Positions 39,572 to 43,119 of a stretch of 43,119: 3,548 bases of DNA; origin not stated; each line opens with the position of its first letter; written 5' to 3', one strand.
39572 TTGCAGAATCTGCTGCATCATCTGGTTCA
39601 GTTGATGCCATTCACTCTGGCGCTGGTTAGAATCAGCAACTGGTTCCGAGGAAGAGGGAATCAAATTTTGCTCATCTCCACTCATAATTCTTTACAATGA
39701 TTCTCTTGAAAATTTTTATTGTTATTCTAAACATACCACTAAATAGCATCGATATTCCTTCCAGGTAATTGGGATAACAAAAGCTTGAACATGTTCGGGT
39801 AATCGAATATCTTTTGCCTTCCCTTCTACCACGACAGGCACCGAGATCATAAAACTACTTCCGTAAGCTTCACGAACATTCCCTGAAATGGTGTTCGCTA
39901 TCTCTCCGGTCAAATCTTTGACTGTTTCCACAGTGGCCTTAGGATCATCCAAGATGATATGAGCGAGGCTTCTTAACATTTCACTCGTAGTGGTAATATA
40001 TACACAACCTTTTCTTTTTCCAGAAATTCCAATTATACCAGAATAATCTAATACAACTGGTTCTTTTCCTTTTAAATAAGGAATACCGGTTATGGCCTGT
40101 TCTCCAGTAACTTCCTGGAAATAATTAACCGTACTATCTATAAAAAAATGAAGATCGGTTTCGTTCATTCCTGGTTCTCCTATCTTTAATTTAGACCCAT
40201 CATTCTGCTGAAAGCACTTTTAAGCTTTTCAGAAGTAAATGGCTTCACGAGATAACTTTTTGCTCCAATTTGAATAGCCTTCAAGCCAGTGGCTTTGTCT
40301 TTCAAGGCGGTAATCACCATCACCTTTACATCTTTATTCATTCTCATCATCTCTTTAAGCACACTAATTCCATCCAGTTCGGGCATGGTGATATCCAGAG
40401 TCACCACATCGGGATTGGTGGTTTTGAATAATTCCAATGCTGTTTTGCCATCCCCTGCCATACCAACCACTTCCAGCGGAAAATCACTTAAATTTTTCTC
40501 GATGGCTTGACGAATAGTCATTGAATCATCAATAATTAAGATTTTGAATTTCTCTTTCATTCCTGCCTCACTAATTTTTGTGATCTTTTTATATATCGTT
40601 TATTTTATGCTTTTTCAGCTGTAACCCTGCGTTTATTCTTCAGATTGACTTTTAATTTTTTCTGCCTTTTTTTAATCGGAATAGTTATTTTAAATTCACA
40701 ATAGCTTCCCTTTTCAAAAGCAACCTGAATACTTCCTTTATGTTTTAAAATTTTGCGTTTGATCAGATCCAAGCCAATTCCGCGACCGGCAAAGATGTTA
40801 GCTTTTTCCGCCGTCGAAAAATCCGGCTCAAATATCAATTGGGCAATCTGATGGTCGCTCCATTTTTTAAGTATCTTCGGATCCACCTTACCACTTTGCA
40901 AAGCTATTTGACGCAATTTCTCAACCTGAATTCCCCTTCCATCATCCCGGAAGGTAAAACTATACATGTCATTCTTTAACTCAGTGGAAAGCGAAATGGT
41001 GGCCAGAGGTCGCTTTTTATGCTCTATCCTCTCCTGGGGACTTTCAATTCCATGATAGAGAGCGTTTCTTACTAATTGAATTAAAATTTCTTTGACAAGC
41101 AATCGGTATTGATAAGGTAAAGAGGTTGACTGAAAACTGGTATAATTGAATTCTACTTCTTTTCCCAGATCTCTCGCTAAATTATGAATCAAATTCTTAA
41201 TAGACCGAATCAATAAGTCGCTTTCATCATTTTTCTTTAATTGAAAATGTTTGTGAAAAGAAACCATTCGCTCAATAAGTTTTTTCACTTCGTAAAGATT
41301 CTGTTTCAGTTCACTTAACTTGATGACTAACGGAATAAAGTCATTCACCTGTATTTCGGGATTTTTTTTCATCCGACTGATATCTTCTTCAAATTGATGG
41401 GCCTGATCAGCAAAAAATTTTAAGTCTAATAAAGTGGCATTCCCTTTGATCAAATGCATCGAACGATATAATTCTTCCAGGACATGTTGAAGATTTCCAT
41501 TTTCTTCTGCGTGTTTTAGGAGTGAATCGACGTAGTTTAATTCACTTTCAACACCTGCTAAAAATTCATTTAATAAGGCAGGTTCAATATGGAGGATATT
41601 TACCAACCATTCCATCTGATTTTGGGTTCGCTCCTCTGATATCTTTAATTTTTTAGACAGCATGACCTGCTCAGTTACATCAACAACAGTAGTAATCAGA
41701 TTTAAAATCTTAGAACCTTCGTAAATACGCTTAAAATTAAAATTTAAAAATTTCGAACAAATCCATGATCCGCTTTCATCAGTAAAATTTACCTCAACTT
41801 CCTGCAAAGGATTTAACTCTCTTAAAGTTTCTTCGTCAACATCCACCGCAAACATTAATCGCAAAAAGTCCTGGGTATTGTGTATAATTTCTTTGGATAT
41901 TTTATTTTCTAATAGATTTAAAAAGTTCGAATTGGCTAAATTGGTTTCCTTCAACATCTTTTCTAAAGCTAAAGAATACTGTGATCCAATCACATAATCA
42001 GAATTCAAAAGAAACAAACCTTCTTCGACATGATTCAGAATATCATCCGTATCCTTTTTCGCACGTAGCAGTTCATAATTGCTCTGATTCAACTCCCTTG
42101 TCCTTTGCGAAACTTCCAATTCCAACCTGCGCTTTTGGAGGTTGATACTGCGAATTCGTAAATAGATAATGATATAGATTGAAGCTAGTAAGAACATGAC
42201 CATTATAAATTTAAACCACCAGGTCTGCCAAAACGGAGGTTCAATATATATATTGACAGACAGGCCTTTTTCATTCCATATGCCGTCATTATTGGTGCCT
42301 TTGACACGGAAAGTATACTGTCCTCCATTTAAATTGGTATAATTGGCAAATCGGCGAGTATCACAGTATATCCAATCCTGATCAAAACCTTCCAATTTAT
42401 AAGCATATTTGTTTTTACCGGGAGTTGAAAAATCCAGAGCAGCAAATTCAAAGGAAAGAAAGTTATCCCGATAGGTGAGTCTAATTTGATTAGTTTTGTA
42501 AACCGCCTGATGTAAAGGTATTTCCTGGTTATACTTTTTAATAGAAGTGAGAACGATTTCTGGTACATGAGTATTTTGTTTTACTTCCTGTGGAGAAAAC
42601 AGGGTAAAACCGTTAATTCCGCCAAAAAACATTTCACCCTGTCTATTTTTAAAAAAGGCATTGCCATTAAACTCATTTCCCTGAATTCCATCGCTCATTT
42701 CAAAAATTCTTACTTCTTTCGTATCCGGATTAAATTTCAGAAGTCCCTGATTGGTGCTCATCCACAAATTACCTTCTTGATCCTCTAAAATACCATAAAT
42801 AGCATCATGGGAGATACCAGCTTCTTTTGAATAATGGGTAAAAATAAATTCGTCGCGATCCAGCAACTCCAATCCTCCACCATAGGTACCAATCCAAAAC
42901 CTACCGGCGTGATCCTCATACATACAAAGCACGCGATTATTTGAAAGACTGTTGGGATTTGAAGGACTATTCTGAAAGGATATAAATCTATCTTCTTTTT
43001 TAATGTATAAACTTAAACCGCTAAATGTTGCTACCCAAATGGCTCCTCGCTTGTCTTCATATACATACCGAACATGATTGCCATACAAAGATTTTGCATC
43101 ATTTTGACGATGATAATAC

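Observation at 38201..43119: Chemotaxis-like phosphorelay in which a periplasmic Reg_prop/Y_Y_Y sensor is wired directly to an Hpt + CheA-type ATPase, with CheY, CheX and a pseudokinase paralogue but no CheW or MCP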

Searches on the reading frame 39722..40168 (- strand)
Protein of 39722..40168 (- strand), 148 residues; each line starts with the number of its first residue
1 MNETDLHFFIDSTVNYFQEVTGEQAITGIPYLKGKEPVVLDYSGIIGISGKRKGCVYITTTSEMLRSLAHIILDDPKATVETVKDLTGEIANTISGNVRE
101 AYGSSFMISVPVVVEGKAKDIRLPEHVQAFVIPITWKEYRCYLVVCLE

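Call 4: search_protein_families(library=pfam, proteins=[window:39722-40168:-], max_evalue=1)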
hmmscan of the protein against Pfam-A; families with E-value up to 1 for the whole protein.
window:39722-40168:- (148 aa): 2 families
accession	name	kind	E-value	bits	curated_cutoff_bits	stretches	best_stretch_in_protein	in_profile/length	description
PF13690.11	CheX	-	6.7e-20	71.4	27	1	42-135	1-94/94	Chemotaxis phosphatase CheX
PF15072.12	HROB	-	0.1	13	30.8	1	81-113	23-55/85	Homologous recombination OB-fold protein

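Call 5: search_protein_families(library=ncbifam, proteins=[window:39722-40168:-], max_evalue=0.1)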
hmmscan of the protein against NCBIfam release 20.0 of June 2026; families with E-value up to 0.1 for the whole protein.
window:39722-40168:- (148 aa): 1 family
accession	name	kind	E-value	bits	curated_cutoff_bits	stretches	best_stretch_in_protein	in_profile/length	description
NF041094.1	CheX_Thtogales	equivalog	0.00029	20.7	280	1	9-131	9-136/152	CheY-P phosphatase CheX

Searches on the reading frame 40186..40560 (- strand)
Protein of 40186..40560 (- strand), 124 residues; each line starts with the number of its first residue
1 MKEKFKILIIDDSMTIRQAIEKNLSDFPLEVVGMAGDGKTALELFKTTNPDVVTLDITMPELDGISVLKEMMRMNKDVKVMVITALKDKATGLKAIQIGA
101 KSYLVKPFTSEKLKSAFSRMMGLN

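Call 4: search_protein_families(library=pfam, proteins=[window:40186-40560:-], max_evalue=1)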
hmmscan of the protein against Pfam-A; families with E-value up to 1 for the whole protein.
window:40186-40560:- (124 aa): 3 families
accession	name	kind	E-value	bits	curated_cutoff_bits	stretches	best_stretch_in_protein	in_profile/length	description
PF00072.30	Response_reg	-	4.6e-28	98.1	30.2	1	7-116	1-109/111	Response regulator receiver domain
PF09099.16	Qn_am_d_aIII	-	0.024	15.4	22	1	56-102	30-73/82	Quinohemoprotein amine dehydrogenase, alpha subunit domain III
PF13501.12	SoxY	-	0.04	14.6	28.4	1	38-89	45-96/112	Sulfur oxidation protein SoxY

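Call 5: search_protein_families(library=ncbifam, proteins=[window:40186-40560:-], max_evalue=0.1)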
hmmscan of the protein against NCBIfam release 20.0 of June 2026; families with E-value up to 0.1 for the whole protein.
window:40186-40560:- (124 aa): 108 families (the best 25 are shown)
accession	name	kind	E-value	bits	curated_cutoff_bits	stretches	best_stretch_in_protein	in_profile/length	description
NF001965.0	PRK00742.1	subfamily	1.3e-27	97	293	1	3-113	2-114/357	chemotaxis-specific protein-glutamate methyltransferase CheB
NF008469.0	PRK11361.1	equivalog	1.5e-24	86.5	714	1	1-121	1-120/461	acetoacetate metabolism transcriptional regulator AtoC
TIGR02875.1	spore_0_A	equivalog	1.9e-24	86.3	200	1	3-121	1-122/262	sporulation transcription factor Spo0A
NF045944.1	ResRegRpaBCyano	equivalog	4.7e-24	85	330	1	8-117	1-108/229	response regulator transcription factor RpaB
NF009206.0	PRK12555.1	subfamily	6.7e-21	74.6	342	1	6-112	2-110/340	chemotaxis-specific protein-glutamate methyltransferase CheB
NF041367.1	CheY_Halo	equivalog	7.6e-21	74.6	200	1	7-117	1-110/114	chemotaxis protein CheY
TIGR01818.1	ntrC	equivalog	2.4e-19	69.5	558.6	1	7-114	1-107/463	nitrogen regulation protein NR(I)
NF041733.1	resp_reg_CseB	equivalog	2.6e-19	69.5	350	1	6-114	2-108/228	two-component system response regulator CseB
NF007935.0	PRK10651.1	equivalog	6.5e-19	68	250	1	2-117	4-120/216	two-component system response regulator NarL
NF011896.0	PRK15369.1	equivalog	3.8e-18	65.9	242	1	4-116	3-116/211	two component system response regulator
NF007018.1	PRK09483.1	equivalog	1.1e-17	64.4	280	1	6-117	3-115/217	UvrY/SirA/GacA family response regulator transcription factor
TIGR02915.1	PEP_resp_reg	equivalog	1.3e-17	63.8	502.6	1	7-121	1-117/445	PEP-CTERM-box response regulator transcription factor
NF040534.1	resp_reg_YycF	equivalog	1.4e-17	63.7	340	1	6-113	2-107/231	response regulator YycF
NF007135.0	PRK09581.1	equivalog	3e-17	62.6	474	1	6-113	4-112/457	PleD family two-component system response regulator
NF045505.1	RR_RssB_Pseudo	equivalog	4.2e-17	62.3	700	1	4-109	5-109/394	two-component system response regulator RssB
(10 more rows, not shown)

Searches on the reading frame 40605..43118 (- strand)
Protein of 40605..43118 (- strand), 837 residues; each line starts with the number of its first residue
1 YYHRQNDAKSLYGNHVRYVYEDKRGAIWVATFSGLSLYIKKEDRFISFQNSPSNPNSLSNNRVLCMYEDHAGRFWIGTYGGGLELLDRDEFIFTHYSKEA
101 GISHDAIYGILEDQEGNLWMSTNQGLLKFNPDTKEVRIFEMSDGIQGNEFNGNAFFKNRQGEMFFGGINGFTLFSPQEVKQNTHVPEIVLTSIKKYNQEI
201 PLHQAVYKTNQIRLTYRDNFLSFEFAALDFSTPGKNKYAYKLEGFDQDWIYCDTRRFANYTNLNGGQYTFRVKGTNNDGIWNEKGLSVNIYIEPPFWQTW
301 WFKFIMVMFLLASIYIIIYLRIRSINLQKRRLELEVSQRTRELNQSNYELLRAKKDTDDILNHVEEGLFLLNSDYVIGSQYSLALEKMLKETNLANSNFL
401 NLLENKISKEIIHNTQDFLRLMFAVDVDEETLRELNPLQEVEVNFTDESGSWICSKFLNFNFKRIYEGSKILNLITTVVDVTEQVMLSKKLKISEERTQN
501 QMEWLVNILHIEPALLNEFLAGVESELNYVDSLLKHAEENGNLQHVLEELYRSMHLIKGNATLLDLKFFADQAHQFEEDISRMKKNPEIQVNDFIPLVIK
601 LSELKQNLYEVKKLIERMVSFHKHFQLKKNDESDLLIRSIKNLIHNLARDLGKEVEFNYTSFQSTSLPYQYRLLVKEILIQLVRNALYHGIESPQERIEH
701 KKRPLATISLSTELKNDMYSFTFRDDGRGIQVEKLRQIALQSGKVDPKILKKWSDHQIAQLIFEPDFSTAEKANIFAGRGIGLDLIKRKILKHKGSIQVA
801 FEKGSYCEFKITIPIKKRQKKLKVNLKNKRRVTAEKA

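Call 4: search_protein_families(library=pfam, proteins=[window:40605-43118:-], max_evalue=1)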
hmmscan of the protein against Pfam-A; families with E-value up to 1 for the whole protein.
window:40605-43118:- (837 aa): 7 families
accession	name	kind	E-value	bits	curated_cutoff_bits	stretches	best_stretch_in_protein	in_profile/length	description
PF07495.19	Y_Y_Y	-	1.2e-19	70.4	26.6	1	229-292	1-64/65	Y_Y_Y domain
PF07494.17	Reg_prop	-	3.4e-18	63.8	20.4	3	57-80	1-24/24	Two component regulator propeller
PF02518.31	HATPase_c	-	1.2e-13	51.8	26.4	1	676-816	7-110/111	Histidine kinase-, DNA gyrase B-, and HSP90-like ATPase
PF01627.28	Hpt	-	0.00032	21.3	24.6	1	515-588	2-69/84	Hpt domain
PF20136.4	DUF6526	-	0.0065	16.9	23.7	1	301-349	45-93/145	Family of unknown function (DUF6526)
PF23748.1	Beta-prop_LRRK2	-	0.072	12.5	26.9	1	52-89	265-302/359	LRRK2 beta propeller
PF22352.2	K319L-like_PKD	-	0.13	12.7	27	0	258-282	52-76/84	K319L-like, PKD domain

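Call 5: search_protein_families(library=ncbifam, proteins=[window:40605-43118:-], max_evalue=0.1)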
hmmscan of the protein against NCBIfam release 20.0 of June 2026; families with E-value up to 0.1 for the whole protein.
window:40605-43118:- (837 aa): 16 families
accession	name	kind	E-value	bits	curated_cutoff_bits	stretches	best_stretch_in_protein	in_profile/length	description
NF041336.1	CheA_Halo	equivalog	7.6e-38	130.6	950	2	641-815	364-537/666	chemotaxis protein CheA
NF007835.0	PRK10547.1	equivalog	2.6e-28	99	793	1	642-815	354-523/670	chemotaxis protein CheA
NF052228.1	T9SS_PorZ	equivalog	1e-10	40.7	260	2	5-135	523-665/757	type IX secretion system anionic LPS delivery protein PorZ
NF008298.1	PRK11086.1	subfamily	1e-06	27.5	520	1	759-818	474-528/529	DcuS/MalK family sensor histidine kinase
NF047874.1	MASE3_PAS_HK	subfamily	1.2e-06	27.7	560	1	777-830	587-640/655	MASE3 domain-containing sensor histidine kinase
NF008468.0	PRK11360.1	equivalog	6.6e-06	24.8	646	1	759-821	557-614/616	two-component system sensor histidine kinase AtoS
NF007004.0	PRK09467.1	equivalog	1.8e-05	23.8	415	1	760-816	382-437/440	two-component system sensor histidine kinase EnvZ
NF007688.0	PRK10364.1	equivalog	1.9e-05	23.6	479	1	760-821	401-457/460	two-component system sensor histidine kinase ZraS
NF052574.1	HisKinEspCMyxo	equivalog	0.00019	19.7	1200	1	757-824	582-646/785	serine histidine kinase EspC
NF046044.1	PnpS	equivalog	0.00027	20.1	400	0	777-814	353-390/390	two-component system histidine kinase PnpS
NF010411.0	PRK13837.1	equivalog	0.00089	17.4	647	1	761-822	626-682/828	two-component system VirA-like sensor kinase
TIGR02966.1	phoR_proteo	equivalog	0.0011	18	334.2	0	634-738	192-281/333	phosphate regulon sensor histidine kinase PhoR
NF006800.0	PRK09303.1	equivalog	0.0032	16.5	342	1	761-820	324-382/383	histidine kinase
NF046026.1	HisKinCckACaul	equivalog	0.0081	14.3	1000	1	757-830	477-547/678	cell cycle histidine kinase CckA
NF038348.1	T2SS_HK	subfamily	0.013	13.9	450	1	758-816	519-574/574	histidine kinase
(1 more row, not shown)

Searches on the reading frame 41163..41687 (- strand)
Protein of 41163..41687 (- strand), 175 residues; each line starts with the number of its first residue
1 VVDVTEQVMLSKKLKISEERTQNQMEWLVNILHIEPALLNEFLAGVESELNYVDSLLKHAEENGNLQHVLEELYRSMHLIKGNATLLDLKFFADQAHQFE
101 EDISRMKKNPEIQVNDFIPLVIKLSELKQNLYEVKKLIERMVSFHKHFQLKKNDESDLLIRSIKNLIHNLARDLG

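Call 76: search_solved_structures(query=window:41163-41687:-, max_evalue=1, show_alignments=2)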
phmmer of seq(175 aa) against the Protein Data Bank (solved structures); distinct sequences matched with E-value up to 1: 4.
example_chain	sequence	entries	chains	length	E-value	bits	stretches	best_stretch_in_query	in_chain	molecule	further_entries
6ff6_A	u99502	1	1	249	0.00018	25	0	69-148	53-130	BRIC1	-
1tqg_A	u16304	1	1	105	0.0095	19.4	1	48-116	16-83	Chemotaxis protein cheA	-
2ld6_A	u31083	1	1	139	0.013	19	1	49-116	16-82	Chemotaxis protein CheA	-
3kyi_A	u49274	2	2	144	0.67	13.4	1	68-110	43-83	Putative histidine protein kinase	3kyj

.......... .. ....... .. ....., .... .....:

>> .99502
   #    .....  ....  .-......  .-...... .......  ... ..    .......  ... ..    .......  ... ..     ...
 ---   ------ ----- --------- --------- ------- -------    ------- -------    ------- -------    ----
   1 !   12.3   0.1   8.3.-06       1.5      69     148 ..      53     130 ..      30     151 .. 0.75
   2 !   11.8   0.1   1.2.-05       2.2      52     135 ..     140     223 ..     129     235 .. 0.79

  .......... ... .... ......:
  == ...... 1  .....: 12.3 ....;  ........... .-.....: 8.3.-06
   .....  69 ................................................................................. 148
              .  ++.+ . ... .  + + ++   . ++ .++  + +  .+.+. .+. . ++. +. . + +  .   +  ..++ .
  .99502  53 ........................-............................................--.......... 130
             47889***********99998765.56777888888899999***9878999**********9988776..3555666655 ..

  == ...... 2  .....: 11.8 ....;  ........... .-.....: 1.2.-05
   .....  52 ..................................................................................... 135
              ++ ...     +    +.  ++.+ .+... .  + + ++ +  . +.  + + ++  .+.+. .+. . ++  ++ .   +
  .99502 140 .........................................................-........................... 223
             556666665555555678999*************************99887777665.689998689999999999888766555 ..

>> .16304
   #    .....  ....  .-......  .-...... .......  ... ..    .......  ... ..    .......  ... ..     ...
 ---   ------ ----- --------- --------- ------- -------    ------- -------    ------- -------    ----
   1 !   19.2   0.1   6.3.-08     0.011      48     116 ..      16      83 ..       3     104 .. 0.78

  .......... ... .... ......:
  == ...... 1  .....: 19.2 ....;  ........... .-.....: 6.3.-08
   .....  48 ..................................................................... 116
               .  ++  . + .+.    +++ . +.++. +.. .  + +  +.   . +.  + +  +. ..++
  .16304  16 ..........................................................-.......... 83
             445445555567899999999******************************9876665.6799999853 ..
